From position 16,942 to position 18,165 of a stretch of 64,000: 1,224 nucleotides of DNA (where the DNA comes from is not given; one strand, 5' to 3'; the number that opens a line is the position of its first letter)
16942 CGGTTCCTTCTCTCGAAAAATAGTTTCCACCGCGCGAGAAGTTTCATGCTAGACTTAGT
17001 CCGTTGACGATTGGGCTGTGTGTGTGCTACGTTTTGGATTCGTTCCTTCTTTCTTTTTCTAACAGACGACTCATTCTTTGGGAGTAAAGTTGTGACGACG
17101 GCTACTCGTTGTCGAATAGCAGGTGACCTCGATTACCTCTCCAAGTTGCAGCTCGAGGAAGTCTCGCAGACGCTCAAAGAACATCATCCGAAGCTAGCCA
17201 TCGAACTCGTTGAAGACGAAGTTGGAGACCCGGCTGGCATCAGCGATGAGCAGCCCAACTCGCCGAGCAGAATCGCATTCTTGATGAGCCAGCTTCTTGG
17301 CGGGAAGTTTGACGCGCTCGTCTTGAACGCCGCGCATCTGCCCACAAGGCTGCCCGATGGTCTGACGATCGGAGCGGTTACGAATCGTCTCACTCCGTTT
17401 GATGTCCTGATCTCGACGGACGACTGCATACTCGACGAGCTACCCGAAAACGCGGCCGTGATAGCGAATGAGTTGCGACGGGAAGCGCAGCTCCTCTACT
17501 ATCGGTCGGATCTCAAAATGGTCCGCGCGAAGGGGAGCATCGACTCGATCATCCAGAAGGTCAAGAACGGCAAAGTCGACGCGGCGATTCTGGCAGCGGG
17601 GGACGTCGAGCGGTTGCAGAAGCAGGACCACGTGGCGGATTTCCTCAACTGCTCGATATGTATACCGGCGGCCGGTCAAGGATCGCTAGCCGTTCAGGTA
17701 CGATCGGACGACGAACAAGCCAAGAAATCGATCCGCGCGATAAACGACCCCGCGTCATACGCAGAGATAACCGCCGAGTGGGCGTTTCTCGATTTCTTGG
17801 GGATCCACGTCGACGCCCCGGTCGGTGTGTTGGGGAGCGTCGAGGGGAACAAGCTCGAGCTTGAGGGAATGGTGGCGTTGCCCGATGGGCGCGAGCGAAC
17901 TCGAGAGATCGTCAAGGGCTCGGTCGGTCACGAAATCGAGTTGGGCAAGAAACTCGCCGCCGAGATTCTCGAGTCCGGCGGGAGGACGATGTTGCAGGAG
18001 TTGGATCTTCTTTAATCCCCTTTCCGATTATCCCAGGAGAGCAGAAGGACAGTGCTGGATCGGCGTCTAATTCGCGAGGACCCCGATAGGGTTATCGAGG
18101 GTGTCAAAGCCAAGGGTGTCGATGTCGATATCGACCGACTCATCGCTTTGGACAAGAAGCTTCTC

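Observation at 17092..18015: Catalytically dead HemC homologue next to serS, away from any hem genes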

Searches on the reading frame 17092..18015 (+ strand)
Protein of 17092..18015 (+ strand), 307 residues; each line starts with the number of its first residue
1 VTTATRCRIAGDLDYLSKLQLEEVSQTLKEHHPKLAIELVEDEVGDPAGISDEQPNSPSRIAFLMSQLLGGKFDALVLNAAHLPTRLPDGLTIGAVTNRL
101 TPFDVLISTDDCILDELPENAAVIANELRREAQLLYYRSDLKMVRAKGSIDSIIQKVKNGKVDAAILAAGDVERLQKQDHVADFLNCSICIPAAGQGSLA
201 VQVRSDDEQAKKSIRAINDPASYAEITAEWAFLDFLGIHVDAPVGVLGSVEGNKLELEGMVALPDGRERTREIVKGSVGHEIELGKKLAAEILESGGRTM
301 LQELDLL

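Call 3: search_protein_families(library=pfam, proteins=[window:17092-18012:+], max_evalue=1)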
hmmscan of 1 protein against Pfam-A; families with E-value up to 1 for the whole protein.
window:17092-18012:+ (307 aa): 4 families
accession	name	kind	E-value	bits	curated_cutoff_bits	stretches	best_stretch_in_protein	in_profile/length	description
PF01379.25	Porphobil_deam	-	2.2e-34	119.2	22.1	1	16-211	10-206/207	Porphobilinogen deaminase, dipyromethane cofactor binding domain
PF03900.20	Porphobil_deamC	-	1.1e-09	38.9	26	1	224-293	2-73/74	Porphobilinogen deaminase, C-terminal domain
PF12974.12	Phosphonate-bd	-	0.053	13.3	27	1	138-181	134-176/242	ABC transporter, phosphonate, periplasmic substrate-binding protein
PF22097.1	McpB_HAMP_1st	-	0.1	13.2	27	0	149-169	15-35/57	Methyl-accepting chemotaxis protein McpB, first HAMP domain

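Call 4: search_protein_families(library=ncbifam, proteins=[window:17092-18012:+], max_evalue=1)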
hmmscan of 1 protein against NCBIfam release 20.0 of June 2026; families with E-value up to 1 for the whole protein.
window:17092-18012:+ (307 aa): 3 families
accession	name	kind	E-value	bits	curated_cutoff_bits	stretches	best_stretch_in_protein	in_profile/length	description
TIGR00212.1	hemC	equivalog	6.7e-50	169.8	164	1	15-295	9-292/293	hydroxymethylbilane synthase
NF002202.0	PRK01066.1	equivalog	3.7e-16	59.1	251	1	7-218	21-230/241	hydroxymethylbilane synthase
TIGR01098.1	3A0109s03R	subfamily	0.029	13.8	112.05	1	140-181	172-213/253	phosphate/phosphite/phosphonate ABC transporter substrate-binding protein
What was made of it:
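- It passes NCBI's TIGR00212 equivalog cut-off (169.8 vs 164 bits, call 4).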

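Call 5: search_solved_structures(query=window:17092-18012:+, max_evalue=0.01, show_alignments=2)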
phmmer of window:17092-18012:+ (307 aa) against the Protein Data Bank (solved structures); distinct sequences matched with E-value up to 0.01: 17.
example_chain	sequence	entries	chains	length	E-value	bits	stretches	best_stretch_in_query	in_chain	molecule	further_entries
5ov6_A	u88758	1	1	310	7.5e-34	120.7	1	68-301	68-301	Porphobilinogen deaminase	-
5ov5_A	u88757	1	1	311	1.1e-33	120.2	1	68-301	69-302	Porphobilinogen deaminase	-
4mlq_A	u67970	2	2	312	1.5e-33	119.8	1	68-301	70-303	Porphobilinogen deaminase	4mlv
5ov4_A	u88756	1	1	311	1.9e-33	119.4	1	68-301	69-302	Porphobilinogen deaminase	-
1pda_A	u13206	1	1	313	3e-30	108.9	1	14-303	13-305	PORPHOBILINOGEN DEAMINASE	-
5h6o_A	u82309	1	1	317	1.2e-29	106.9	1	3-304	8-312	Porphobilinogen deaminase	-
1ah5_A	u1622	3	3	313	2.1e-29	106.1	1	14-303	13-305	HYDROXYMETHYLBILANE SYNTHASE | PORPHOBILINOGEN DEAMINASE | PROTEIN (HYDROXYMETHYLBILANE SYNTHASE)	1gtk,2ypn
1ypn_A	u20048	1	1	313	2.3e-29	106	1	14-303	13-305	HYDROXYMETHYLBILANE SYNTHASE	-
7ccx_A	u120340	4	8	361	5.4e-24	88.4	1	12-278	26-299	Porphobilinogen deaminase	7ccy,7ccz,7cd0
7aaj_B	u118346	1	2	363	5.5e-24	88.3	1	12-278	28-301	Porphobilinogen deaminase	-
7aak_A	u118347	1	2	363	5.5e-24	88.3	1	12-278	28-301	Porphobilinogen deaminase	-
3ecr_A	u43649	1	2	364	5.6e-24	88.3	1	12-278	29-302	Porphobilinogen deaminase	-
5m7f_A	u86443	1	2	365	6e-24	88.2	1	12-278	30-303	Porphobilinogen deaminase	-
5m6r_A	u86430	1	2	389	6.9e-24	88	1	12-278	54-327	Porphobilinogen deaminase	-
3eq1_A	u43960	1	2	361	7.6e-24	87.9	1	12-278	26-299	Porphobilinogen deaminase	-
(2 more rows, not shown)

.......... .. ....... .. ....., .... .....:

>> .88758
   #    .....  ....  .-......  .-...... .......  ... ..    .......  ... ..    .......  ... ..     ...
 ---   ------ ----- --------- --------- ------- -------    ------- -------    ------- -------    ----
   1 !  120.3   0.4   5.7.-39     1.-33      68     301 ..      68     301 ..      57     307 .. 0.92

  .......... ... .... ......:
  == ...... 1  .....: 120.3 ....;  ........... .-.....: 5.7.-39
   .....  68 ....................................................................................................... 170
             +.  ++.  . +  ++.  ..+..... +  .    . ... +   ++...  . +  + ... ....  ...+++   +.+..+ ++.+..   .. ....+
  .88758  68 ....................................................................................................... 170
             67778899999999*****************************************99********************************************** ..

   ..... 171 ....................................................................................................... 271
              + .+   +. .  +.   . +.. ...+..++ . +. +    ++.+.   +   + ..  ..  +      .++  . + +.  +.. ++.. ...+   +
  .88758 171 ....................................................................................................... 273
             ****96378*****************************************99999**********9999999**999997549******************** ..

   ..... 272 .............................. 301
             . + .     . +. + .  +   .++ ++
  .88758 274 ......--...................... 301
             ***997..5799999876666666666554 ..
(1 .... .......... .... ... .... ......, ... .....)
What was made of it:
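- Checked: B. megaterium HMBS 5ov6 scores 7.5e-34 and E. coli 1pda 3e-30, over the full length (calls 3-5).
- Calls 3-5 establish the homology.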

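Call 6: find_homologous_proteins(query=window:17092-18012:+, max_evalue=0.001)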
Query window:17092-18012:+ (307 aa): 208 proteins with E <= 0.001 among 5308 candidates; the best 120 are listed.
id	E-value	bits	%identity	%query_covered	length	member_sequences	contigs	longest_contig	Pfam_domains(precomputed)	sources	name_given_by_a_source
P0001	8.8e-195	664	100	100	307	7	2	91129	PF01379.26,PF03900.21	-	-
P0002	4.1e-173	593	87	100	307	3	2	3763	PF01379.26,PF03900.21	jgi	jgi:hydroxymethylbilane synthase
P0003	5.4e-161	553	82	100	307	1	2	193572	PF01379.26,PF03900.21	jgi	jgi:hydroxymethylbilane synthase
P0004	1.4e-160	551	81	100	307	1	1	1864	PF01379.26,PF03900.21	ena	-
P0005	5.7e-157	540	81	100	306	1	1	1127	PF01379.26,PF03900.21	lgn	-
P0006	6.2e-155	533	81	100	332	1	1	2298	PF01379.26,PF03900.21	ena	-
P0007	2.3e-154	531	79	100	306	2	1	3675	PF01379.26,PF03900.21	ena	-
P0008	7.0e-149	513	78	100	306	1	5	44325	PF01379.26,PF03900.21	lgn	-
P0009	1.8e-146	505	76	100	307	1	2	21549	PF01379.26,PF03900.21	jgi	jgi:hydroxymethylbilane synthase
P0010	4.2e-146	504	74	100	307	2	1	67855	PF01379.26,PF03900.21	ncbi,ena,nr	ncbi:MAG: hypothetical protein OEN01_10375 [Candidatus Krumholzibacteria bacterium]|nr:hypothetical 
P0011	1.2e-144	499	75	100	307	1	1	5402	PF01379.26,PF03900.21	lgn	-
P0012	1.4e-144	499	75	100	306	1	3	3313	PF01379.26,PF03900.21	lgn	-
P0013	7.6e-144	497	75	100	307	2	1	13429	PF01379.26,PF03900.21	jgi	jgi:hydroxymethylbilane synthase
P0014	8.6e-139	480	78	93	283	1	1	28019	PF01379.26,PF03900.21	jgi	-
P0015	1.1e-138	480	74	100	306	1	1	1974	PF01379.26,PF03900.21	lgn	-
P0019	1.2e-135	470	70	100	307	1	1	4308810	PF01379.26,PF03900.21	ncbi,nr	ncbi:MAG: hydroxymethylbilane synthase [Candidatus Latescibacterota bacterium]|nr:MAG: hydroxymethyl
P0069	1.9e-124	433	67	98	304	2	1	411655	PF01379.26,PF03900.21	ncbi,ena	-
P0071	1.5e-123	430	67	98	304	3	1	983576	PF01379.26,PF03900.21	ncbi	-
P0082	1.5e-110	387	60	100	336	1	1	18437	PF01379.26,PF03900.21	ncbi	-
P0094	2.3e-106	374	69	79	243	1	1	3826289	PF01379.26,PF03900.21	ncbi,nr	ncbi:MAG: hydroxymethylbilane synthase [Candidatus Latescibacterota bacterium]|nr:MAG: hydroxymethyl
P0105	1.6e-103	364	57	100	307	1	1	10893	PF01379.26,PF03900.21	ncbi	ncbi:MAG: hypothetical protein ABIA59_10390 [Candidatus Latescibacterota bacterium]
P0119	1.9e-101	357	55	100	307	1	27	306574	PF01379.26,PF03900.21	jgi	jgi:hydroxymethylbilane synthase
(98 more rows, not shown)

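Call 12: find_encoding_contigs(protein=P0019, flank=10000, max_places=2)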
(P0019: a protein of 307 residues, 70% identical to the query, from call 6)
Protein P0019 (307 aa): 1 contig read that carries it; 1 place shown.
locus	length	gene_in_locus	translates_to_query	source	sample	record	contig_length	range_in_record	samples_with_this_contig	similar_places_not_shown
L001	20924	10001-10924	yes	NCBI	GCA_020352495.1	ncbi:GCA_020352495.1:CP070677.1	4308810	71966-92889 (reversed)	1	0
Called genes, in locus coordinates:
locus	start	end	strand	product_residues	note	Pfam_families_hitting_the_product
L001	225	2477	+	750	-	PF18962:Por_Secre_tail (weak)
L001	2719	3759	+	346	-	PF02412:TSP_3 (faint), PF00691:OmpA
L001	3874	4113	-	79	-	-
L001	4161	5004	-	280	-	PF07719:TPR_2 (faint), PF12895:ANAPC3 (faint), PF13432:TPR_16, PF00515:TPR_1 (weak), PF14559:TPR_19, PF13431:TPR_17 (weak), PF13414:TPR_11 (weak), PF14559:TPR_19 (weak), +8 more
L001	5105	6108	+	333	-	PF01073:3Beta_HSD, PF01370:Epimerase, PF02719:Polysacc_synt_2, PF07993:NAD_binding_4 (weak), PF13460:NAD_binding_10, PF16363:GDP_Man_Dehyd, PF04321:RmlD_sub_bind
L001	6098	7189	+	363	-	PF02350:Epimerase_2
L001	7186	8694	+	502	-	PF01943:Polysacc_synt, PF01554:MatE, PF13440:Polysacc_synt_3, PF03023:MurJ, PF01554:MatE (weak)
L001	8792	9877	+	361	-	PF00953:Glycos_transf_4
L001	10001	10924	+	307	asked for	PF01379:Porphobil_deam, PF03900:Porphobil_deamC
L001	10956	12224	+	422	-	PF02403:Seryl_tRNA_N, PF00587:tRNA-synt_2b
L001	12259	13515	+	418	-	PF00512:HisKA (weak), PF02518:HATPase_c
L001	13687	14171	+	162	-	PF00072:Response_reg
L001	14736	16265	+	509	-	PF07690:MFS_1, PF00854:PTR2 (weak)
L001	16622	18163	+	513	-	PF18962:Por_Secre_tail (weak), PF13860:FlgD_ig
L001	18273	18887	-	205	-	PF01943:Polysacc_synt (weak)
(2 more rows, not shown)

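Call 13: find_encoding_contigs(protein=P0119, flank=10000, max_places=2)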
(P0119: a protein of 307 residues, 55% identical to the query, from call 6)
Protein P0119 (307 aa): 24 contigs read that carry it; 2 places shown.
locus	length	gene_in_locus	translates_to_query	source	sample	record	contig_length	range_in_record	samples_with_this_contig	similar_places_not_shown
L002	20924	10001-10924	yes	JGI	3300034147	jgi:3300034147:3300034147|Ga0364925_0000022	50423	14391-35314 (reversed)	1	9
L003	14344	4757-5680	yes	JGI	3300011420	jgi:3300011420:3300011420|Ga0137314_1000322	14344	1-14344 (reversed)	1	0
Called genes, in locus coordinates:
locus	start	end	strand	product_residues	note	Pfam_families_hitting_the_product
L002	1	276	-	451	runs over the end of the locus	-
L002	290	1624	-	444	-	PF07244:POTRA (weak), PF01103:Omp85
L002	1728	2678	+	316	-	PF01370:Epimerase, PF02719:Polysacc_synt_2, PF04321:RmlD_sub_bind, PF16363:GDP_Man_Dehyd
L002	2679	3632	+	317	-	PF01073:3Beta_HSD (weak), PF01370:Epimerase, PF04321:RmlD_sub_bind, PF16363:GDP_Man_Dehyd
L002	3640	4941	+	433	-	PF03446:NAD_binding_2 (faint), PF03721:UDPG_MGDP_dh_N, PF00984:UDPG_MGDP_dh, PF03720:UDPG_MGDP_dh_C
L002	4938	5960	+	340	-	PF01073:3Beta_HSD, PF01370:Epimerase, PF02719:Polysacc_synt_2, PF04321:RmlD_sub_bind, PF05368:NmrA, PF07993:NAD_binding_4, PF13460:NAD_binding_10, PF16363:GDP_Man_Dehyd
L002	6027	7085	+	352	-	PF02350:Epimerase_2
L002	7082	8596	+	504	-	PF01943:Polysacc_synt, PF13440:Polysacc_synt_3, PF01554:MatE (weak), PF03023:MurJ (weak), PF01554:MatE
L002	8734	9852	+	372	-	PF00953:Glycos_transf_4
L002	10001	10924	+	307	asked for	PF01379:Porphobil_deam, PF03900:Porphobil_deamC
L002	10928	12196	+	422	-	PF02403:Seryl_tRNA_N, PF00587:tRNA-synt_2b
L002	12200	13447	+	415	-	PF02518:HATPase_c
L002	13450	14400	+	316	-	-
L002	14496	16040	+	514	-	PF00072:Response_reg, PF08665:PglZ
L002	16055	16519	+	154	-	PF02367:TsaE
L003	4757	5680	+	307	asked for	PF01379:Porphobil_deam, PF03900:Porphobil_deamC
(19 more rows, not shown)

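Call 15: find_encoding_contigs(protein=window:17092-18015:+, flank=10000, max_places=2)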
Protein window:17092-18015:+ (307 aa): 1 contig read that carries it; 1 place shown.
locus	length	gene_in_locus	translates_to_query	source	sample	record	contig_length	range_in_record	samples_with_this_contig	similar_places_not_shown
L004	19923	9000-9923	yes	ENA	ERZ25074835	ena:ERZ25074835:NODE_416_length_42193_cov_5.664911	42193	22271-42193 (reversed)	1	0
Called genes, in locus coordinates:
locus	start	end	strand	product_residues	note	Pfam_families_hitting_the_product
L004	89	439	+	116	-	PF01740:STAS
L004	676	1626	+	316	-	PF01370:Epimerase, PF02719:Polysacc_synt_2, PF04321:RmlD_sub_bind, PF16363:GDP_Man_Dehyd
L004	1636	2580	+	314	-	PF01370:Epimerase, PF02719:Polysacc_synt_2 (faint), PF04321:RmlD_sub_bind, PF16363:GDP_Man_Dehyd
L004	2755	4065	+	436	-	PF03721:UDPG_MGDP_dh_N, PF00984:UDPG_MGDP_dh, PF03720:UDPG_MGDP_dh_C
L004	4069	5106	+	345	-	PF01073:3Beta_HSD, PF01370:Epimerase, PF02719:Polysacc_synt_2, PF04321:RmlD_sub_bind, PF07993:NAD_binding_4, PF13460:NAD_binding_10, PF16363:GDP_Man_Dehyd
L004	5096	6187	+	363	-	PF02350:Epimerase_2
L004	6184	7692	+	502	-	PF01943:Polysacc_synt, PF13440:Polysacc_synt_3, PF01554:MatE (weak)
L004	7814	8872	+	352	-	PF00953:Glycos_transf_4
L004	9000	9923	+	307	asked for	PF01379:Porphobil_deam, PF03900:Porphobil_deamC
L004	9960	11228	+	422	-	PF02403:Seryl_tRNA_N, PF00587:tRNA-synt_2b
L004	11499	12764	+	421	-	PF00512:HisKA (weak), PF02518:HATPase_c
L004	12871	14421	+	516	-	PF00072:Response_reg, PF08665:PglZ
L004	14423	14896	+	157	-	PF02367:TsaE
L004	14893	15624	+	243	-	PF00814:TsaD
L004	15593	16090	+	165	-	PF13480:Acetyltransf_6 (weak), PF13673:Acetyltransf_10, PF00583:Acetyltransf_1, PF13508:Acetyltransf_7, PF08445:FR47 (weak)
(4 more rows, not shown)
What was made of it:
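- On Type II periplasmic solute-binding protein: The neighbours are GT4 and serS (call 15).
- SerS here is an ordinary 422-aa bacterial enzyme (call 15).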

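Call 23: find_related_loci(query=A2, collection=genome_contigs, flank=10000)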
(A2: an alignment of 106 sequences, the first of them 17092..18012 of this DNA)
Query A2 (307 aa) in genome_contigs; peptide patterns used: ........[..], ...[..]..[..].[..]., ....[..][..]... (x = any residue, [..] = any of these).
124 stretches matched a pattern; 36 encode a relative of the query (tblastn E <= 1e-3); 35 distinct loci.
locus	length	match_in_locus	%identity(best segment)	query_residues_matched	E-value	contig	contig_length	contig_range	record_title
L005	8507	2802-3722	74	1-307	4e-156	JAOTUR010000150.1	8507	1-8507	MAG: Candidatus Krumholzibacteriia bacterium isolate 13_May_SF_Bin18 13_May_SF_Bin18_scaffold_7616_c1, whole genome shot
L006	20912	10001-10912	72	3-307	8e-147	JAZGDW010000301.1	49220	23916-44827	MAG: Candidatus Krumholzibacteriia bacterium isolate SCS3bin.53 SCS3bin.53_301, whole genome shotgun sequence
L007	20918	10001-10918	70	1-306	8e-145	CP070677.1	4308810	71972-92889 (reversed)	MAG: Candidatus Latescibacterota bacterium isolate bin70 chromosome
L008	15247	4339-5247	69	3-306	1e-138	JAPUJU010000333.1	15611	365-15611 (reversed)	MAG: bacterium isolate KW1-S15_115 KW1-S15_115_cg333, whole genome shotgun sequence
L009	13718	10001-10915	68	2-306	1e-134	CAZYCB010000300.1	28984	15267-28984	MAG TPA_asm: uncultured bacterium isolate binchicken_co255_226 genome assembly, contig: k141_2608830, whole genome shotg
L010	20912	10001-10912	67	3-306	4e-134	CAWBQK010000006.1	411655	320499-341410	MAG: Candidatus Latescibacteria bacterium isolate MFD03804.bin.2.152 genome assembly, contig: contig_48787, whole genome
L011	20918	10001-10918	66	1-306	3e-135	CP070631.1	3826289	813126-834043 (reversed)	MAG: Candidatus Latescibacterota bacterium isolate bin977 chromosome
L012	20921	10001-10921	60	1-307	4e-123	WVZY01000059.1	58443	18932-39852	MAG: Candidatus Latescibacterota bacterium isolate CS4-C107 C_merged_R1_(paired)_contig_3323, whole genome shotgun seque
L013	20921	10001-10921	59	1-307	2e-117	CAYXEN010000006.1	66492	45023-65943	MAG TPA_asm: uncultured bacterium isolate binchicken_co172_248 genome assembly, contig: NODE_209_length_66492_cov_10.754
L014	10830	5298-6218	58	1-307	1e-113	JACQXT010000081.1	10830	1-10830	MAG: Chitinivibrionia bacterium isolate NC_groundwater_1522_Pr4_B-0.1um_59_2 SR1-18-B1_scaffold_7035, whole genome shotg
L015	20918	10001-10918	56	1-306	6e-113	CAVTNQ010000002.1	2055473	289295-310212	MAG: Candidatus Latescibacteria bacterium isolate MFD02242.bin.1.209 genome assembly, contig: contig_3930, whole genome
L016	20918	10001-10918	54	1-306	4e-110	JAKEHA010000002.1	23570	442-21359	MAG: Candidatus Latescibacterota bacterium isolate PMV_6.20 PMV_6.20.k101_6413, whole genome shotgun sequence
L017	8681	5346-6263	56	1-306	9e-110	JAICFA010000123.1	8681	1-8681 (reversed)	MAG: Candidatus Krumholzibacteriia bacterium isolate BD_ISSM_2_bin.43 k141_2625960_length_8681_cov_7.7623, whole genome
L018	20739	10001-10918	55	1-306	5e-109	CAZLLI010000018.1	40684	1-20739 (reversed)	MAG TPA_asm: uncultured bacterium isolate SRP173033_co3_72 genome assembly, contig: NODE_947_length_40684_cov_9.920992,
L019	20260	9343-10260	56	1-306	8e-109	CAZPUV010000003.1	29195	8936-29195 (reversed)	MAG TPA_asm: uncultured bacterium isolate SRP239054_co1_134 genome assembly, contig: NODE_1033_length_29195_cov_5.521071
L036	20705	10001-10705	39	68-302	5e-46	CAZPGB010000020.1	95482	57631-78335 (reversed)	MAG TPA_asm: uncultured bacterium isolate SRP141376_co4_320 genome assembly, contig: NODE_350_length_95482_cov_37.596026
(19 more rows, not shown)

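Call 25: predict_structure(alignment_id=A2)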
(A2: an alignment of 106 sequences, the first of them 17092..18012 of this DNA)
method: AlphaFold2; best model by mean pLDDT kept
length: 307 residues; sequences in the alignment: 106
mean_pLDDT: 91.7   pTM: 0.89
mean pLDDT of the five models: 91.7, 90.6, 90.5, 87.9, 83.2
residues with pLDDT >= 90: 254; 70-90: 34; 50-70: 6; < 50: 13
segments of 3 or more residues with pLDDT < 50: 1-3, 43-51
pLDDT, mean of each block of 10 residues (from residue 1): 73 90 95 90 49 76 94 95 91 97 97 97 95 97 93 96 98 96 96 96 95 95 96 89 94 97 95 97 98 94 74
secondary structure, 60 per line:
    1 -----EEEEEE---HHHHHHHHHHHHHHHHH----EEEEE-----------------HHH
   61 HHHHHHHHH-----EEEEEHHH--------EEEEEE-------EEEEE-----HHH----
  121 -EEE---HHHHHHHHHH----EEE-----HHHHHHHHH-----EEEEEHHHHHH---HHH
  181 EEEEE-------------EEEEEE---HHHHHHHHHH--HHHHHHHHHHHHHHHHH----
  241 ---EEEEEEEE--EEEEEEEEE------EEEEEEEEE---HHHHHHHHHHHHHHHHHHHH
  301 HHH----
elements in order: E6-11 H15-31 E36-40 H58-69 E75-79 E91-96 E104-108 E122-124 H128-137 E142-144 H150-158 E164-168 H169-174 E181-185 E199-204 H208-217 H220-236 E244-251 E254-262 E269-277 H281-303
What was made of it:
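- The AF2 model has pLDDT 91.7 and pTM 0.89 (call 25).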

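Call 29: search_protein_representatives(alignment_id=A2)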
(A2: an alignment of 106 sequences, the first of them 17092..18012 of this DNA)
Query: 106 sequences, 307 profile positions. Proteins with E-value up to 0.001 (for the whole library): 13908; up to 1e-10: 8861; up to 1e-30: 1665. The best 150 are listed.
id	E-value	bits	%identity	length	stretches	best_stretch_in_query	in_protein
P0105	2.7e-147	506.3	-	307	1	1-307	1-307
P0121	1.6e-122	425.0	-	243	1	65-306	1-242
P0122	3.4e-71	256.4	-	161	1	1-160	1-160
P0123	9.1e-70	251.7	-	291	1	19-304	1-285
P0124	3.3e-68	246.6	-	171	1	134-302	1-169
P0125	9.3e-67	241.8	-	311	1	2-304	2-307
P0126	2.1e-63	230.8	-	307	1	9-303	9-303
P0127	7.9e-63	228.9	-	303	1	56-302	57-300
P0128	3.9e-62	226.6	-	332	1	63-302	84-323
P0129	5.6e-62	226.1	-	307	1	6-294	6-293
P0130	2.2e-60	220.9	-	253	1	63-304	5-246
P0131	1.9e-59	217.8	-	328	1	4-304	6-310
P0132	2.2e-58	214.4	-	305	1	16-304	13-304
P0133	4.3e-57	210.1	-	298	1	50-302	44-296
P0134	4.4e-55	203.5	-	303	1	5-303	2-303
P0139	1.4e-52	195.3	-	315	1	5-302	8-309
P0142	3.6e-52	193.9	-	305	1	1-301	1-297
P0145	1.1e-51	192.3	-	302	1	7-302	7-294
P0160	2.7e-50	187.8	-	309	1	5-304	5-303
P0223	6.9e-46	173.3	-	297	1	28-305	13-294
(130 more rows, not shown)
